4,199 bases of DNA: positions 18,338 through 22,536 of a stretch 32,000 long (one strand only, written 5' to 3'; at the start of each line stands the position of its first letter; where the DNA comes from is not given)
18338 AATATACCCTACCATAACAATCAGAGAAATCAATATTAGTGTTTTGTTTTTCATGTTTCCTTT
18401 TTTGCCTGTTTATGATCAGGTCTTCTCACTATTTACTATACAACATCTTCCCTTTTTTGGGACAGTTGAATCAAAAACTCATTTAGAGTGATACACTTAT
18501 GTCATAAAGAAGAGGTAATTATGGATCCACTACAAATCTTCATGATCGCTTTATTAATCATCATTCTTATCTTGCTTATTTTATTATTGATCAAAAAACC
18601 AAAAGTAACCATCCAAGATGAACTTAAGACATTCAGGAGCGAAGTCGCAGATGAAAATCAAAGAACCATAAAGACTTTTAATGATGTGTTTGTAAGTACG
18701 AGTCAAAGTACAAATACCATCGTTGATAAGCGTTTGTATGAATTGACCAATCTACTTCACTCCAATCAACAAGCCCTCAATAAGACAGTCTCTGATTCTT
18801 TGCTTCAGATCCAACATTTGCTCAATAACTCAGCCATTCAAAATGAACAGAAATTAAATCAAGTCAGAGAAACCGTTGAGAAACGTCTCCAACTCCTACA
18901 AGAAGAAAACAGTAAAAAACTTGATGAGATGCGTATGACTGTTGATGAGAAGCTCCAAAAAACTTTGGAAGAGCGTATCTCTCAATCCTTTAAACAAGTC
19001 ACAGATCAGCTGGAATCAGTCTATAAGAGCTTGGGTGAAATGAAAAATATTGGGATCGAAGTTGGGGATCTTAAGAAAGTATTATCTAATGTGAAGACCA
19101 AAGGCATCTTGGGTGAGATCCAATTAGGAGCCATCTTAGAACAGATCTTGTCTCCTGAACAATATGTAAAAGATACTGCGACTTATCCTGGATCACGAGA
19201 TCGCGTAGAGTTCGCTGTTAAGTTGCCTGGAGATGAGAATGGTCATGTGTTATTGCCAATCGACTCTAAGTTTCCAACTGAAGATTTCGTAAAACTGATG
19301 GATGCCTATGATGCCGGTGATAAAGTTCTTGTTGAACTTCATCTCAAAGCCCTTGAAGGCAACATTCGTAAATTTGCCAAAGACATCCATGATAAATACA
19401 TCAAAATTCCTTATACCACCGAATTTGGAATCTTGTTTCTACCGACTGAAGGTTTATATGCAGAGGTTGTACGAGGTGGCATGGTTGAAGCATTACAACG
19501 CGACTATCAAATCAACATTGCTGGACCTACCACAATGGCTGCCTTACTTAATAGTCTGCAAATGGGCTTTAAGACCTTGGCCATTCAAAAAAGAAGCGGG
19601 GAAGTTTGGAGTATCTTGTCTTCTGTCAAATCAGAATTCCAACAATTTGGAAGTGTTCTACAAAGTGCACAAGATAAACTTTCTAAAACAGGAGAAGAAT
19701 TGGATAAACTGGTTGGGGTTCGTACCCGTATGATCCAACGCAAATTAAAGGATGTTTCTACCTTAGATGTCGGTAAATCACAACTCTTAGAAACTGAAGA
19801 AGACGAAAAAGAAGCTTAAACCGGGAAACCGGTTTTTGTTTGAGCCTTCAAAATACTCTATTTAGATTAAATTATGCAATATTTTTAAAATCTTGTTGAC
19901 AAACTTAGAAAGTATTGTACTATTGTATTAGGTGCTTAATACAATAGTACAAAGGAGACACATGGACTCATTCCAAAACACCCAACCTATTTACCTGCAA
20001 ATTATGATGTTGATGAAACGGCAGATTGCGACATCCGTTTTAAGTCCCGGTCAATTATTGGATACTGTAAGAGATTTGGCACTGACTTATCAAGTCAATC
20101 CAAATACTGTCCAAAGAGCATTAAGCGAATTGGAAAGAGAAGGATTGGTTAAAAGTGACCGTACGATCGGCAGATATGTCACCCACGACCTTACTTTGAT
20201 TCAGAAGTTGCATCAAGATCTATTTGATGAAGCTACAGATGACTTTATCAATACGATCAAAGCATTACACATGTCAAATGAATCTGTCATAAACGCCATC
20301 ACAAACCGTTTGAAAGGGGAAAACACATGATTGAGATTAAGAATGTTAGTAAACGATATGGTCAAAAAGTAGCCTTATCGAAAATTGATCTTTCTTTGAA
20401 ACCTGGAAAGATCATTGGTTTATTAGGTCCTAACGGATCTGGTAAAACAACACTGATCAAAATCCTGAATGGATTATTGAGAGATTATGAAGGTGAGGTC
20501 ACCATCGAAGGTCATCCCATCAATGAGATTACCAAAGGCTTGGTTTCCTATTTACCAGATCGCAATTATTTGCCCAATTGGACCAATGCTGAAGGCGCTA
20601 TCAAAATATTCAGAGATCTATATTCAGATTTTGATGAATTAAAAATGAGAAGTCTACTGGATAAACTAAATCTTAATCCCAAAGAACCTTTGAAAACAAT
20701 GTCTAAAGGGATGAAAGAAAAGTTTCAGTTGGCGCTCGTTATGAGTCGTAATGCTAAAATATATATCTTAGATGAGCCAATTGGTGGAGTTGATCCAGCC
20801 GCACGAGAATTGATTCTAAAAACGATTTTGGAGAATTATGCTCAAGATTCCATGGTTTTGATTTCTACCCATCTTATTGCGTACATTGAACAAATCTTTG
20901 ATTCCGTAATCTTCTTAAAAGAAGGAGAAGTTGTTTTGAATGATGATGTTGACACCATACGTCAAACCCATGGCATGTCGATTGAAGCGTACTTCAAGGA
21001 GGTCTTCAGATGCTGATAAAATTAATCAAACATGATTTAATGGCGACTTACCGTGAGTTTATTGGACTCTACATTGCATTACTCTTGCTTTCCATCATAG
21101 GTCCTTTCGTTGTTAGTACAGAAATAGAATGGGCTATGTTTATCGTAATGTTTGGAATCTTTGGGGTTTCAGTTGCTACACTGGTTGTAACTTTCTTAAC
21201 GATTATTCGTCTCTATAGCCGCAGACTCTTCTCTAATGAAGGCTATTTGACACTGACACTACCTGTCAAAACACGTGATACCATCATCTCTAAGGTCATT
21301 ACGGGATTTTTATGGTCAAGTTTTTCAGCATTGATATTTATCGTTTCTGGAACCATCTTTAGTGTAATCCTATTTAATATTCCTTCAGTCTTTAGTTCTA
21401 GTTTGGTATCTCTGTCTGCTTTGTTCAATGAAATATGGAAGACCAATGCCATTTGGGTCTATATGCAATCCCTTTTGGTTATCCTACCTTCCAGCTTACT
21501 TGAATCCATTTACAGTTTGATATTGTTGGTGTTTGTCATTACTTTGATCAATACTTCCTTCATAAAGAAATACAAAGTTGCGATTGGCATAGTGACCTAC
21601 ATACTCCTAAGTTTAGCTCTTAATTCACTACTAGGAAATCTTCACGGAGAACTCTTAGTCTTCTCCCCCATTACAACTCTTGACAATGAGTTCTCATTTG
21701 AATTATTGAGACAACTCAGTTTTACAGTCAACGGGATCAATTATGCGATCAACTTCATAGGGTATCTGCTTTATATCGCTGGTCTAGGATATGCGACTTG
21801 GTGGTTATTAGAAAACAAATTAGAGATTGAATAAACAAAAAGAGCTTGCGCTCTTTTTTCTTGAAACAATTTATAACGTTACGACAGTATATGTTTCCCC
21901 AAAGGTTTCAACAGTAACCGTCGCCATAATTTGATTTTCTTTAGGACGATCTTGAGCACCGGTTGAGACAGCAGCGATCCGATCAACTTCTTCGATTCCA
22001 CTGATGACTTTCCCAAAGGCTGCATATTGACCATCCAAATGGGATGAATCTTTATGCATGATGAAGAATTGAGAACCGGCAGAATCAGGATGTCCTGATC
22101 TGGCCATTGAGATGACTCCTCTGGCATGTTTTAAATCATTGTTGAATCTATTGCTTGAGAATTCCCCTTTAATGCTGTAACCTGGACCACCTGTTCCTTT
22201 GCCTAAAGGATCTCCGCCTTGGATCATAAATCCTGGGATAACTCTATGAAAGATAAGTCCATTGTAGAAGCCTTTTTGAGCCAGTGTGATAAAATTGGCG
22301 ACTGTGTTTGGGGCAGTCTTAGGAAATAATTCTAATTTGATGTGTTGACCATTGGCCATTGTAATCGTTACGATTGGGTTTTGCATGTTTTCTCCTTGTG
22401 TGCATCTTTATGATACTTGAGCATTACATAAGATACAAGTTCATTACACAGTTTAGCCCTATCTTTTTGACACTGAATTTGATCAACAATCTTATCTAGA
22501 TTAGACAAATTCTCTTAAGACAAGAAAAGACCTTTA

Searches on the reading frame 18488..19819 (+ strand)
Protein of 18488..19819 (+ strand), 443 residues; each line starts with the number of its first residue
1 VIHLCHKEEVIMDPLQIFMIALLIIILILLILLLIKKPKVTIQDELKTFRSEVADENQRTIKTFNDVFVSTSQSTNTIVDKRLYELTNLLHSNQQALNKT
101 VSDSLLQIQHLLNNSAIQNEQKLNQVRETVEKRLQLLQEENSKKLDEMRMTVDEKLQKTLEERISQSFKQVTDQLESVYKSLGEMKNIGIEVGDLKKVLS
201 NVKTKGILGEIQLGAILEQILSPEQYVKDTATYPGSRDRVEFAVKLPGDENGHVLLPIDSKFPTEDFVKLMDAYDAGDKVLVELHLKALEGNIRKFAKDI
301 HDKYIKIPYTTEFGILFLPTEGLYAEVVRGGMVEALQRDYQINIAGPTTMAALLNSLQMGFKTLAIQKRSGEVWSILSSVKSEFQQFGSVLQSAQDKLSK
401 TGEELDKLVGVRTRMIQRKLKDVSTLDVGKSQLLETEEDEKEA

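Call 71: search_protein_families(library=pfam, proteins=[window:18488-19819:+], max_evalue=0.001)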
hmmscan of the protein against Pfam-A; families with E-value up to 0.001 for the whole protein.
window:18488-19819:+ (443 aa): 1 family
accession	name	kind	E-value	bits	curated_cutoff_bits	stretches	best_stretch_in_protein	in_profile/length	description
PF02646.22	RmuC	-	1.2e-69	235.1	26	1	143-431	1-289/291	RmuC family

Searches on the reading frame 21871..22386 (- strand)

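Call 71: search_protein_families(library=pfam, proteins=[window:21871-22386:-], max_evalue=0.001)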
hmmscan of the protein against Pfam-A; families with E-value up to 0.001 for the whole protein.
window:21871-22386:- (171 aa): 1 family
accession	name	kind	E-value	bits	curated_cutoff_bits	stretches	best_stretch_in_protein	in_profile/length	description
PF00160.26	Pro_isomerase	-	6e-51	173.3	21.7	1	6-158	2-158/159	Cyclophilin type peptidyl-prolyl cis-trans isomerase/CLD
